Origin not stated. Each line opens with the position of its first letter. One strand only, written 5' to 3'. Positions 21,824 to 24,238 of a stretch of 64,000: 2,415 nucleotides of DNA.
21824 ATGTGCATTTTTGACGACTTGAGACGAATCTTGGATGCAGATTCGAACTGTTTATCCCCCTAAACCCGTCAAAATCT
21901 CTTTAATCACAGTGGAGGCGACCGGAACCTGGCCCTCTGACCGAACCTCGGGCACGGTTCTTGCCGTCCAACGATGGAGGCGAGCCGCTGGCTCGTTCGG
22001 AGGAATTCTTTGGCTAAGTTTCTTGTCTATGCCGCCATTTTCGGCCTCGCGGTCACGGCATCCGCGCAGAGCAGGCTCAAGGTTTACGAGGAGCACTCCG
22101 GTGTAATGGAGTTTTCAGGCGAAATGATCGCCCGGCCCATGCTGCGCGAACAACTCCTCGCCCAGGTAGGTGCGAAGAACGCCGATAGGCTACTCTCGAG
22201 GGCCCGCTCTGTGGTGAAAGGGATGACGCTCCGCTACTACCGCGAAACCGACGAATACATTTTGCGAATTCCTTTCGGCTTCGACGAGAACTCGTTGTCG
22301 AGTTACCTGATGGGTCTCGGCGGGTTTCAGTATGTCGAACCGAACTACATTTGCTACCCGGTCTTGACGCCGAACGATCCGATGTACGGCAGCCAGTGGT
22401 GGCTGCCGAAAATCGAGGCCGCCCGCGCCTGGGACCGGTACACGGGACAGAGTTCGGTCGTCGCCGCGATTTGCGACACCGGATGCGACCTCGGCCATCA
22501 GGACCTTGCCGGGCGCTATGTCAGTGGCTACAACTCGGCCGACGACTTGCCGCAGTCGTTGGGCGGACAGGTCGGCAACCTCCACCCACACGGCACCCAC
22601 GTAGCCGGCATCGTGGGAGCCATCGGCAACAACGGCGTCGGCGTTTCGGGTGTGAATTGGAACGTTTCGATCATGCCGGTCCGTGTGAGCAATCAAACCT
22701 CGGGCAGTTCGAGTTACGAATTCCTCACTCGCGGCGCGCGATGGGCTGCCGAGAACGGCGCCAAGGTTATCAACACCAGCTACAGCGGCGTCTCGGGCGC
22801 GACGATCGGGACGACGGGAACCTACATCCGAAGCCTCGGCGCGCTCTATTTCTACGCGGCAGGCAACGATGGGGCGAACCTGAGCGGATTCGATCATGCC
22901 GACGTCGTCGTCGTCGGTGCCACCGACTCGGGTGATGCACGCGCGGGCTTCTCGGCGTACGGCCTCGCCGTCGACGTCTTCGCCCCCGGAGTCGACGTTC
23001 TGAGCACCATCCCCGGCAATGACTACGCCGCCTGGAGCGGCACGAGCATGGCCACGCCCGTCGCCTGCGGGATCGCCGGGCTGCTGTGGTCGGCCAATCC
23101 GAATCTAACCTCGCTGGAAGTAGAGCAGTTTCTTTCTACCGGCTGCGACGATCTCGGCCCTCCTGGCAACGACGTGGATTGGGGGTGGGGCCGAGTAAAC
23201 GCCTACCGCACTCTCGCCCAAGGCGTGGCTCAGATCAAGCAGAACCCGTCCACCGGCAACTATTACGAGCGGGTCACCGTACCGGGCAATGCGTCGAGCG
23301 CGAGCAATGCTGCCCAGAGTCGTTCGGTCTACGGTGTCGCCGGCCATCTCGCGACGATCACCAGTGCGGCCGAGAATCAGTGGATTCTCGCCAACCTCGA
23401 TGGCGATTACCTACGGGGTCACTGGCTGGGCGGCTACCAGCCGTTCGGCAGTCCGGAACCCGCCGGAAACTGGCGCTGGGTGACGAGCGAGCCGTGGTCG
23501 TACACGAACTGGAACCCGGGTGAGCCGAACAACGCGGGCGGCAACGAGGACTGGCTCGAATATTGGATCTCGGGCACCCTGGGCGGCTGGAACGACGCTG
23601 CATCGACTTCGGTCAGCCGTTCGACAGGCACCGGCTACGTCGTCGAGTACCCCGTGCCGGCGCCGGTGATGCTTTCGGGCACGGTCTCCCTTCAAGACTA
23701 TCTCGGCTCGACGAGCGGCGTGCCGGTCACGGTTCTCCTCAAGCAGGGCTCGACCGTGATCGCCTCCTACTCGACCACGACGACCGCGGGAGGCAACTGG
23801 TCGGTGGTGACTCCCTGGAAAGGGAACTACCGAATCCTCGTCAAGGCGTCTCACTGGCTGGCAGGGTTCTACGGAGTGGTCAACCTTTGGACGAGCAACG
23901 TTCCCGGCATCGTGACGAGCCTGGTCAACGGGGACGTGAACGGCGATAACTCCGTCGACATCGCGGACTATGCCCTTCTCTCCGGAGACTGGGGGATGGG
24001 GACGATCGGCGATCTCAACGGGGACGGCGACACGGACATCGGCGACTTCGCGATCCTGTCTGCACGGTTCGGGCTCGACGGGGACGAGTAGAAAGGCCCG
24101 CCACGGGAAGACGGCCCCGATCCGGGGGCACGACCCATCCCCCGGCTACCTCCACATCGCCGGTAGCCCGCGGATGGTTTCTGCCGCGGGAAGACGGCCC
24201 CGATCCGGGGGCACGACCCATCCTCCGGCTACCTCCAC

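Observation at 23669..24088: Shared C-terminal cassette (beta-sandwich-like segment + two dockerin-type Ca loops, ending FG-x-GD(E/D)-COOH) on four otherwise unrelated secreted proteins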

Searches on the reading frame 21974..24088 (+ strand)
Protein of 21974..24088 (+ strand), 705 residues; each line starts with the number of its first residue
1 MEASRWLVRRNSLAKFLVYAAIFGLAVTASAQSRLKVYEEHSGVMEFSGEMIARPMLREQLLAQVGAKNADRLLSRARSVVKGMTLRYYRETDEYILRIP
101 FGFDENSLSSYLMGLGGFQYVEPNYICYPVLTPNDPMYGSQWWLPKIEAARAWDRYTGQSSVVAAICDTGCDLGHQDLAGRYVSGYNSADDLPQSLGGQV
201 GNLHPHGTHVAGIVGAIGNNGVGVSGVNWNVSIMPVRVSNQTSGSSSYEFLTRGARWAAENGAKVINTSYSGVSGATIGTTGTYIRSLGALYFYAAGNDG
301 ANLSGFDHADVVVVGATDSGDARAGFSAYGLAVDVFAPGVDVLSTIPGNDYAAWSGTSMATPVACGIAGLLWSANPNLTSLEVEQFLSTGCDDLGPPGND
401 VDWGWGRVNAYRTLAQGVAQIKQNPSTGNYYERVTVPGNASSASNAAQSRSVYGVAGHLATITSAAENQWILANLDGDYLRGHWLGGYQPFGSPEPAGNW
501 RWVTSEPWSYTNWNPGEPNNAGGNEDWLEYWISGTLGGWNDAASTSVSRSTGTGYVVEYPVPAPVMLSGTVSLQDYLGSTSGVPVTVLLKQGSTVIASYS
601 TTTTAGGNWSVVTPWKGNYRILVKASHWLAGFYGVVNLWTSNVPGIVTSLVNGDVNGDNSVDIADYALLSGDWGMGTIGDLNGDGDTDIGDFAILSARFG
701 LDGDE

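Call 5: search_protein_families(library=pfam, proteins=[window:21974-24088:+], max_evalue=1)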
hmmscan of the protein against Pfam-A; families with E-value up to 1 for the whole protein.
window:21974-24088:+ (705 aa): 5 families
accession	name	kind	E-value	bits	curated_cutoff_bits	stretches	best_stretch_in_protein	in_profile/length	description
PF00082.27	Peptidase_S8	-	9.6e-42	143.7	21.8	1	161-406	3-288/288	Subtilase family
PF00059.27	Lectin_C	-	1.7e-06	29.1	22.6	1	456-547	16-100/107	Lectin C-type domain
PF00404.24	Dockerin_1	-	0.00034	21.2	22.9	1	653-698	2-55/57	Dockerin type I domain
PF03618.20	Kinase-PPPase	-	0.045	13.8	23.5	1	266-317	95-146/256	Kinase/pyrophosphorylase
PF04298.18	Zn_peptidase_2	-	0.22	11.5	27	1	16-69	4-57/218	Putative neutral zinc metallopeptidase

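Call 6: search_protein_families(library=ncbifam, proteins=[window:21974-24088:+], max_evalue=1)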
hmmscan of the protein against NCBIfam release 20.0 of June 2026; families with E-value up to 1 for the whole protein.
window:21974-24088:+ (705 aa): 11 families
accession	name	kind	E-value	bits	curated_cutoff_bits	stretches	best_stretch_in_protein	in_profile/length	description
TIGR03921.1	T7SS_mycosin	equivalog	3.3e-40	138.3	278.75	1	148-460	2-336/353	type VII secretion-associated serine protease mycosin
NF033595.1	denti_PrtP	equivalog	1.3e-25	90.1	300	2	294-437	371-523/606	dentilisin complex serine proteinase subunit PrtP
TIGR03895.1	protease_PatA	subfamily_domain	2.9e-14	52.8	421.05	1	206-374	1-179/606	PatA/PatG family cyanobactin maturation protease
NF051851.1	AtpSerPepEprS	equivalog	8.4e-12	43.9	1700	2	335-414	281-363/988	autotransporter serine peptidase EprS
NF040553.1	SGO_0316_fam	subfamily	6e-06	24.2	1400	2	327-371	662-707/1486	SGO_0316/SGO_0317 family LPXTG-anchored serine peptidase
NF040809.1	germ_prot_CspBA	exception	5.7e-05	20.9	1250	1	331-371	432-472/1099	bifunctional germination protease/germinant receptor pseudoprotease CspBA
NF040808.2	CspC_non_triad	exception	0.00059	18.4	675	1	328-371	454-497/556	bile acid germinant receptor pseudoprotease CspC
NF000946.0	PRK00094.2-4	equivalog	0.0052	15.8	455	1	40-95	130-183/342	NAD(P)H-dependent glycerol-3-phosphate dehydrogenase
NF003742.0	PRK05339.1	subfamily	0.022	14.4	225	1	267-317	103-153/270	pyruvate, phosphate dikinase/phosphoenolpyruvate synthase regulator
NF042956.1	IteS_antiphage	equivalog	0.098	10.9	900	1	340-376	477-513/747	S8 family anti-phage peptidase IteS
NF049928.1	PEPSynRegPpsR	equivalog_domain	0.17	11.1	350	1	278-321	116-159/272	posphoenolpyruvate synthetase regulatory kinase/phosphorylase PpsR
